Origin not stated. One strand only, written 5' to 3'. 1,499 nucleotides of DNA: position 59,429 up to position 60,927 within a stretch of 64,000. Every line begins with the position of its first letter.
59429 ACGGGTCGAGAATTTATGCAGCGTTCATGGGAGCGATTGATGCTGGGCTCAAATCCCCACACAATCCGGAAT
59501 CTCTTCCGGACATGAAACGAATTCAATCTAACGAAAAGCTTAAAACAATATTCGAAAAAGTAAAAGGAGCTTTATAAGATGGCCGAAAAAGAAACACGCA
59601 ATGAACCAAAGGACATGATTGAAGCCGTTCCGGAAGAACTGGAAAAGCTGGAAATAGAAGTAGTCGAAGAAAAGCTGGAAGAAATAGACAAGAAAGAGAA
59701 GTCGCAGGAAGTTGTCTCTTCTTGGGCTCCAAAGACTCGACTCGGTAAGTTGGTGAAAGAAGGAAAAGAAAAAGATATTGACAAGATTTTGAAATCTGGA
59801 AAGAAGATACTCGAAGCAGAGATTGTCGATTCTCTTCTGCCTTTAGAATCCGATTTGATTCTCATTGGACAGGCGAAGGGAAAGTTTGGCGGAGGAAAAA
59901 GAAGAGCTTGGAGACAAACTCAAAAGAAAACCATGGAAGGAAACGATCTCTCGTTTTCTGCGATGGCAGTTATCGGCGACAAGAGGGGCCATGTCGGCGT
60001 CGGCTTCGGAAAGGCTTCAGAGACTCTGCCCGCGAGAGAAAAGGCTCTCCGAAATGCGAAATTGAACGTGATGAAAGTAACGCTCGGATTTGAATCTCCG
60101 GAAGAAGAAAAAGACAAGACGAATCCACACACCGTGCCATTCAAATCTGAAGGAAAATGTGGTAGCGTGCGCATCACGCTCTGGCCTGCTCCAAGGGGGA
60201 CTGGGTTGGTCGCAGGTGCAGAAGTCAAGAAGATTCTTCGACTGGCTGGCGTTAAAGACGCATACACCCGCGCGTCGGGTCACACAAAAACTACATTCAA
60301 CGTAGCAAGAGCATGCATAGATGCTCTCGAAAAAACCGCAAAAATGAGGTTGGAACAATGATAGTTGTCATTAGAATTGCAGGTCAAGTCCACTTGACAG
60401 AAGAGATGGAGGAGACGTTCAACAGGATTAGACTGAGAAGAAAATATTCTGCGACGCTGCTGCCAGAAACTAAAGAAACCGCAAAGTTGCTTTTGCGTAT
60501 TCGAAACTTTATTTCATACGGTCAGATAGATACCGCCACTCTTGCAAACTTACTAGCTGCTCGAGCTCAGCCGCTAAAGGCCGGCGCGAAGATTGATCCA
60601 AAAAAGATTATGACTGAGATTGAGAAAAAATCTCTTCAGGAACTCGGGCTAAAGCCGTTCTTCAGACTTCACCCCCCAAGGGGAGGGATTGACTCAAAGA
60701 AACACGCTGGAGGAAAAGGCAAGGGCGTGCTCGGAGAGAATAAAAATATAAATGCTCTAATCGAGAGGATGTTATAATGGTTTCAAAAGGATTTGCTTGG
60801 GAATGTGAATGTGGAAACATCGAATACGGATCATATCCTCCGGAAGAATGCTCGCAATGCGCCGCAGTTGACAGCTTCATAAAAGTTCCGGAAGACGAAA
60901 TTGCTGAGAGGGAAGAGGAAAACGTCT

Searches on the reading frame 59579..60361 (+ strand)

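Call 88: search_protein_families(library=pfam, proteins=[window:59579-60361:+], max_evalue=0.00001)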
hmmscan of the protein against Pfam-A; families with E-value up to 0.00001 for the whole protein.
window:59579-60361:+ (260 aa): 2 families
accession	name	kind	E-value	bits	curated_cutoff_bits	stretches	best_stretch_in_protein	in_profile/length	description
PF03719.21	Ribosomal_S5_C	-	1.7e-23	82.3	21.5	1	192-256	1-64/71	Ribosomal protein S5, C-terminal domain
PF00333.26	Ribosomal_S5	-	1.8e-16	60.3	27.1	1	112-167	9-64/65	Ribosomal protein S5, N-terminal domain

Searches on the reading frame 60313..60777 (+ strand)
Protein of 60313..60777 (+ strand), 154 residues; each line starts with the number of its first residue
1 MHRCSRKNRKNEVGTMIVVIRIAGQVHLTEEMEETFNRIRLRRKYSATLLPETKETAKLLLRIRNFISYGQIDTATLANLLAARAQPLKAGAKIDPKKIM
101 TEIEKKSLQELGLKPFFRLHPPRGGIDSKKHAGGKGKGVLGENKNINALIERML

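Call 90: search_protein_families(library=pfam, proteins=[window:60313-60777:+], max_evalue=0.01)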
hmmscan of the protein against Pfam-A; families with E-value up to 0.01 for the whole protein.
window:60313-60777:+ (154 aa): 1 family
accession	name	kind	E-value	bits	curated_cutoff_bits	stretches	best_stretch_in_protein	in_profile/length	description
PF00327.25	Ribosomal_L30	-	0.0012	19.1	23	0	18-64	2-48/51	Ribosomal protein L30p/L7e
